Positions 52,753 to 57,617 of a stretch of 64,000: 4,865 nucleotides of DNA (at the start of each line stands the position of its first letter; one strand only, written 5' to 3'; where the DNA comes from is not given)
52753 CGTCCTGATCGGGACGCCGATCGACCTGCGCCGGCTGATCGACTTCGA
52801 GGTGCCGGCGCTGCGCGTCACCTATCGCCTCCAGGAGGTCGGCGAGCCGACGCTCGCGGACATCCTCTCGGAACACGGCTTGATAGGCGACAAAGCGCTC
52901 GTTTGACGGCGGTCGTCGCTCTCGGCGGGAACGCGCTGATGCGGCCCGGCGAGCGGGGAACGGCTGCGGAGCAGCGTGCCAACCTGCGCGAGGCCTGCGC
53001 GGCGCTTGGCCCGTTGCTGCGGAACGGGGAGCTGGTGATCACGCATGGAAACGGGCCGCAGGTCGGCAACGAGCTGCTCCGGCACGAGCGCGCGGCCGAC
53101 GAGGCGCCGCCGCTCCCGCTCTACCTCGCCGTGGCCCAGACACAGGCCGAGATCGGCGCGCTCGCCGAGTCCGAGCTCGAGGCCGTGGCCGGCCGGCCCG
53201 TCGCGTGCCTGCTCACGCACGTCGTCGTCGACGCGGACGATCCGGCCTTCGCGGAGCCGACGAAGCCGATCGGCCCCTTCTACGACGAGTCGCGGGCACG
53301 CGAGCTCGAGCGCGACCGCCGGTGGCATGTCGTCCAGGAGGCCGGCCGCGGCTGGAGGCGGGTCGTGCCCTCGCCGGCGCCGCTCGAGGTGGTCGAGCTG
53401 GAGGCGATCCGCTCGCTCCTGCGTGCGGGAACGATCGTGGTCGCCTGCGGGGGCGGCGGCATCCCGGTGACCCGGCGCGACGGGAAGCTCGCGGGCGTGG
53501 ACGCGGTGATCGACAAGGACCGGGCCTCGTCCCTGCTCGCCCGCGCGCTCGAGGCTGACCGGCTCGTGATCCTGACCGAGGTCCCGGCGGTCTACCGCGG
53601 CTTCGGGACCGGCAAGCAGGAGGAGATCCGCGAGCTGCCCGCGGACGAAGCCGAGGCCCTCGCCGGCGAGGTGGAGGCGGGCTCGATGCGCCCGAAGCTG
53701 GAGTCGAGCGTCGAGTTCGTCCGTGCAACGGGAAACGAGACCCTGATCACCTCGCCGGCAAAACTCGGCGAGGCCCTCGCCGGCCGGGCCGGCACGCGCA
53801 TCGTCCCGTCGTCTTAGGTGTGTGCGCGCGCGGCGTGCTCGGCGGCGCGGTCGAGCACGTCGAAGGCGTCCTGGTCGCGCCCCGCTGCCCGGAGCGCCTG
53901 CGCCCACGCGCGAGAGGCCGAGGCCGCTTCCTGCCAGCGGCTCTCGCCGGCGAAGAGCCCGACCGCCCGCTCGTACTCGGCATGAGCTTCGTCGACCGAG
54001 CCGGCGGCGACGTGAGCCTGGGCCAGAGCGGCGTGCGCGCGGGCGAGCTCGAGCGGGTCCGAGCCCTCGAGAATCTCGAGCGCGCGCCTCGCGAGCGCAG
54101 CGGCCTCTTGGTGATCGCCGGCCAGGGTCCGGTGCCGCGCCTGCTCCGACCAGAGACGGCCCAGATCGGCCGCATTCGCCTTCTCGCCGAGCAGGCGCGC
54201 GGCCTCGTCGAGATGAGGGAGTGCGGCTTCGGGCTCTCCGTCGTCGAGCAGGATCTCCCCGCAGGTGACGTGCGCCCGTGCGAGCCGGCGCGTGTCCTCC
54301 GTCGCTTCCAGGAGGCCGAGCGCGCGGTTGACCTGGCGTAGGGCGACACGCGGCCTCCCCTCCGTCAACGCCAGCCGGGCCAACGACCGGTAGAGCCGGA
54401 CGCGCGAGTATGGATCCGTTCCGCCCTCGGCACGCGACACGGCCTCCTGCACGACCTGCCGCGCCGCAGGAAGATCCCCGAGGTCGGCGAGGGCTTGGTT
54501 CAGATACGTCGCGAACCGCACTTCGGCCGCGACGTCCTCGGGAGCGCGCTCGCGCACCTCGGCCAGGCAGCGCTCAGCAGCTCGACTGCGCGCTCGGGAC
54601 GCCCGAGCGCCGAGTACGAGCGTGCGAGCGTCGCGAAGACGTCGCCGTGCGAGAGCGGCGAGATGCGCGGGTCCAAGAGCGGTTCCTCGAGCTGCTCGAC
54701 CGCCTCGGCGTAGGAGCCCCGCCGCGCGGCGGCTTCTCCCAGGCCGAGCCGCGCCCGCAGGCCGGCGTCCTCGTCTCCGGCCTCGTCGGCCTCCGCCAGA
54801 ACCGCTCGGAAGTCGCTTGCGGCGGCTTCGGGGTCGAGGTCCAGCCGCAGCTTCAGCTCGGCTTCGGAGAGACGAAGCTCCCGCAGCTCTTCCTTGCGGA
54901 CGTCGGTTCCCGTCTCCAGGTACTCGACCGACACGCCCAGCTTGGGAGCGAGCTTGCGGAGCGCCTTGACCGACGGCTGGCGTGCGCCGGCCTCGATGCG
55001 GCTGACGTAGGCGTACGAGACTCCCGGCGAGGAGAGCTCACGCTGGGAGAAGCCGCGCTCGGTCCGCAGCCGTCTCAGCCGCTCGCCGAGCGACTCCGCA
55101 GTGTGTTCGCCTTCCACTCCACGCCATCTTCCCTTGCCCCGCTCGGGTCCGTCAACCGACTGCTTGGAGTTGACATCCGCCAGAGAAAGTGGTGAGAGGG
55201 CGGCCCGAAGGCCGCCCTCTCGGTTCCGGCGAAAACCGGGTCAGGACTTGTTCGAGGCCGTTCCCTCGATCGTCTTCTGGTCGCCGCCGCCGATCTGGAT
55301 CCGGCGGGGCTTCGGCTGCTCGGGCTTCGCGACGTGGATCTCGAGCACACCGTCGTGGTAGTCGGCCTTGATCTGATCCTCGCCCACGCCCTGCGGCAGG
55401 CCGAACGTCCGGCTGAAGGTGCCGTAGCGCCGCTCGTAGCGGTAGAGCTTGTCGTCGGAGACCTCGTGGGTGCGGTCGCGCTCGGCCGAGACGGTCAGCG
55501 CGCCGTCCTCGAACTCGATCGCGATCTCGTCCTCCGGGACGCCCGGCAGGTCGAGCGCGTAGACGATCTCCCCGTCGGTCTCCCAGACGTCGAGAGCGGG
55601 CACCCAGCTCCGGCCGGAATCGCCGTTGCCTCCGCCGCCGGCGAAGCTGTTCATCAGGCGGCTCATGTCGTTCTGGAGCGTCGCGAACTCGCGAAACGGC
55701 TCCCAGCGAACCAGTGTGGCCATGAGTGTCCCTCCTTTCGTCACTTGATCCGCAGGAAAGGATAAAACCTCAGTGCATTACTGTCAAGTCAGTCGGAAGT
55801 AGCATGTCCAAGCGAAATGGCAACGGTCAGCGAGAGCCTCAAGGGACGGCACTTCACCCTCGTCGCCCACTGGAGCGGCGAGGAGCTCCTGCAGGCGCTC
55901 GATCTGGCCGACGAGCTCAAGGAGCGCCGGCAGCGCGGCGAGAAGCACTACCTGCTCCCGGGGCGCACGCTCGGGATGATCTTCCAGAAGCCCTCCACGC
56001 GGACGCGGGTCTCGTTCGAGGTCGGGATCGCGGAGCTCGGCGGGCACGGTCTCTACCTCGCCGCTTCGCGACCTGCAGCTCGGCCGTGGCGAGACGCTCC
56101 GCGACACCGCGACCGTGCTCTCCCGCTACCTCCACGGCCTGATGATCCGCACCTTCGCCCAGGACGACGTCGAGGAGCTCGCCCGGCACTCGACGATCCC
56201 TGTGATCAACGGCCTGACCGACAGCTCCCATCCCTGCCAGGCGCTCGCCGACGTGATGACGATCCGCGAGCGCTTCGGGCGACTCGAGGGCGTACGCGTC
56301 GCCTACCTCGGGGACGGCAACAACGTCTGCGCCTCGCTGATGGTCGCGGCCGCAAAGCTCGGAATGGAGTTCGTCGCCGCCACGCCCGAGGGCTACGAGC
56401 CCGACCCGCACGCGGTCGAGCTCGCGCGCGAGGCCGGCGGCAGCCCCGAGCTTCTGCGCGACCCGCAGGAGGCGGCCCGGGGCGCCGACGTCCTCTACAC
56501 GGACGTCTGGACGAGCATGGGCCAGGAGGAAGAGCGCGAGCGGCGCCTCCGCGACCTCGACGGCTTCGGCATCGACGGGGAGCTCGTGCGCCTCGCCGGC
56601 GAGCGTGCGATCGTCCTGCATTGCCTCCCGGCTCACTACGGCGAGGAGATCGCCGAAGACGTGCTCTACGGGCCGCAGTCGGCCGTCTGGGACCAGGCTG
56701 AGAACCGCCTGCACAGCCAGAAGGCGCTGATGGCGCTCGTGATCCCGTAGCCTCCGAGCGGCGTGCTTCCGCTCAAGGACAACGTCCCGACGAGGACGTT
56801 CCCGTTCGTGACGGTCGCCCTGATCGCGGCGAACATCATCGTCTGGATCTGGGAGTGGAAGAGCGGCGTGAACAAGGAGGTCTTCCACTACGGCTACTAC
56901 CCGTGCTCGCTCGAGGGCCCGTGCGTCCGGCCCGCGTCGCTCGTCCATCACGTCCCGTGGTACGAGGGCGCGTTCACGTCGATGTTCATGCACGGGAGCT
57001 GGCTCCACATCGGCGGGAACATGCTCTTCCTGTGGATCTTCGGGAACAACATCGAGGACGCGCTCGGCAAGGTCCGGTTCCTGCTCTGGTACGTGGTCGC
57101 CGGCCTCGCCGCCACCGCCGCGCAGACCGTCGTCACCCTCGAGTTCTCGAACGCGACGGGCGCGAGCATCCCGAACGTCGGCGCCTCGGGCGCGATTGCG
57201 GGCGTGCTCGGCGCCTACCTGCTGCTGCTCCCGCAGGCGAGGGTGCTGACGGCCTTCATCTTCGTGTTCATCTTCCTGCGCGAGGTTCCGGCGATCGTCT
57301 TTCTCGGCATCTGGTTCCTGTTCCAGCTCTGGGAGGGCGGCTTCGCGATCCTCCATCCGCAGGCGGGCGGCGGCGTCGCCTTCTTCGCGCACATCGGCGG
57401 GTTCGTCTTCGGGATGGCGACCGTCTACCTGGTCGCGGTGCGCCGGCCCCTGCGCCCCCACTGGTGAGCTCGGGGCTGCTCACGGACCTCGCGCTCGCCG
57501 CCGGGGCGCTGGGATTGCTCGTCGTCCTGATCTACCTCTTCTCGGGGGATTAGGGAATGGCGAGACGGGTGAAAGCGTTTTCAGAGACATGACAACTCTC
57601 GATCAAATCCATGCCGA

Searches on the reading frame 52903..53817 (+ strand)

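Call 68: search_protein_families(library=pfam, proteins=[window:52903-53817:+], max_evalue=0.0001)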
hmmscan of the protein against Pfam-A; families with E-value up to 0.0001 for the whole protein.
window:52903-53817:+ (304 aa): 1 family
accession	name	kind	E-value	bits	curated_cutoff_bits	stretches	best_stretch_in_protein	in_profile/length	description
PF00696.33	AA_kinase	-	4.8e-28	98.9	24.9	1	1-283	1-233/234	Amino acid kinase family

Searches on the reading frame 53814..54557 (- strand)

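Call 68: search_protein_families(library=pfam, proteins=[window:53814-54557:-], max_evalue=0.0001)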
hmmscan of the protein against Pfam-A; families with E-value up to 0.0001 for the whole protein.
window:53814-54557:- (247 aa): 9 families
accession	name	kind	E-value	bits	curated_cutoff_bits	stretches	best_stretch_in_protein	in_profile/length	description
PF13424.12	TPR_12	-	2.6e-15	56.8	30.1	3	93-164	3-76/77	Tetratricopeptide repeat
PF13428.12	TPR_14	-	4.6e-13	48.9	23.5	0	173-210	2-39/44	Tetratricopeptide repeat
PF07719.23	TPR_2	-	1.1e-11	44.4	27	0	172-199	1-28/34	Tetratricopeptide repeat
PF17874.7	TPR_MalT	-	4e-10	39.9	45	1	12-126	37-155/336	MalT-like TPR region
PF13432.12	TPR_16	-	1.9e-07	31.8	32.7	0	177-240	2-59/65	Tetratricopeptide repeat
PF14938.12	SNAP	-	2.9e-07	30.7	25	0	63-154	84-176/282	Soluble NSF attachment protein, SNAP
PF13181.12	TPR_8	-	5.9e-05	23.4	25.7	0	172-201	1-30/34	Tetratricopeptide repeat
PF14559.12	TPR_19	-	7.1e-05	23.5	25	0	146-211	4-64/68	Tetratricopeptide repeat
PF10602.15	RPN7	-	9.3e-05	22.6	29.6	0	23-109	46-129/174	26S proteasome subunit RPN7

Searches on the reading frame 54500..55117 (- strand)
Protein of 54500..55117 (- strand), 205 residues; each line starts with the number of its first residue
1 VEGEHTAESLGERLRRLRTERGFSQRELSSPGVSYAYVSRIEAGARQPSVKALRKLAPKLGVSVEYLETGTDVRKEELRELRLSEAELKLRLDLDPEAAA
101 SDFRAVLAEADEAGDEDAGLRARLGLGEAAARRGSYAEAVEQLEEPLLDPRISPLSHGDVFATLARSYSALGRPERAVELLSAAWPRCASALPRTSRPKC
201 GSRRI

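Call 68: search_protein_families(library=pfam, proteins=[window:54500-55117:-], max_evalue=0.0001)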
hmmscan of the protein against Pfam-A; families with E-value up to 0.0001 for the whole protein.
window:54500-55117:- (205 aa): 6 families
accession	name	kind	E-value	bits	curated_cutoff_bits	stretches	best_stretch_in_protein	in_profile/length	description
PF01381.28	HTH_3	-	1.2e-10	41.6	23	1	14-67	1-55/55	Helix-turn-helix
PF13560.12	HTH_31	-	4.4e-10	40.1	27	1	10-65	2-59/64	Helix-turn-helix domain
PF13432.12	TPR_16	-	1.9e-06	28.7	32.7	0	95-143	12-54/65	Tetratricopeptide repeat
PF12844.13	HTH_19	-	1.1e-05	25.6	30.2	1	11-72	1-63/64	Helix-turn-helix domain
PF07721.20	TPR_4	-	1.2e-05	25.9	27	0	121-145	2-26/26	Tetratricopeptide repeat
PF14559.12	TPR_19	-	3.7e-05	24.4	25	0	157-185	24-52/68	Tetratricopeptide repeat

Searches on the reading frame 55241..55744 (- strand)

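Call 68: search_protein_families(library=pfam, proteins=[window:55241-55744:-], max_evalue=0.0001)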
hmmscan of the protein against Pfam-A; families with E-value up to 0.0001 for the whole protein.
window:55241-55744:- (167 aa): 2 families
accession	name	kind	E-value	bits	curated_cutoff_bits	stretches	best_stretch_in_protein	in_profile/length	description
PF00011.27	HSP20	-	3.9e-24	85.1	20.8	1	52-151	1-101/102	Hsp20/alpha crystallin family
PF17886.7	ArsA_HSP20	-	2e-07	30.9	22.5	1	57-137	1-62/63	HSP20-like domain found in ArsA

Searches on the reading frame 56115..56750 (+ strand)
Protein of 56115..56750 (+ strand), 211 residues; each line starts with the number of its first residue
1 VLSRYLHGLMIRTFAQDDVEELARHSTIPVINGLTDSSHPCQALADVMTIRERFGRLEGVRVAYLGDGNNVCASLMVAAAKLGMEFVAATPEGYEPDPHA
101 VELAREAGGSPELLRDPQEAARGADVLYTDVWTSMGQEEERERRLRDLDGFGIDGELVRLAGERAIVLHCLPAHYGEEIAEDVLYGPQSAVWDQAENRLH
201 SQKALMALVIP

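Call 68: search_protein_families(library=pfam, proteins=[window:56115-56750:+], max_evalue=0.0001)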
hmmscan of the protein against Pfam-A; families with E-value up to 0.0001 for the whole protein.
window:56115-56750:+ (211 aa): 2 families
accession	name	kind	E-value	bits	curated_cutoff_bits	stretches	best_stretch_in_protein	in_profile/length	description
PF00185.30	OTCace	-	1.1e-55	188.5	29.4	1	58-208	1-156/157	Aspartate/ornithine carbamoyltransferase, Asp/Orn binding domain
PF02729.26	OTCace_N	-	5.7e-18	65.9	29.9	1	1-52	96-148/148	Aspartate/ornithine carbamoyltransferase, carbamoyl-P binding domain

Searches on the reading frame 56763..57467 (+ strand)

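Call 68: search_protein_families(library=pfam, proteins=[window:56763-57467:+], max_evalue=0.0001)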
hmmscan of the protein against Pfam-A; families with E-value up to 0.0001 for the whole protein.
window:56763-57467:+ (234 aa): 1 family
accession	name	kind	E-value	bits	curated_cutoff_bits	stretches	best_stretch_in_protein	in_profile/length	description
PF01694.28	Rhomboid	-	4e-32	111.8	22.6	1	70-225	7-141/143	Rhomboid domain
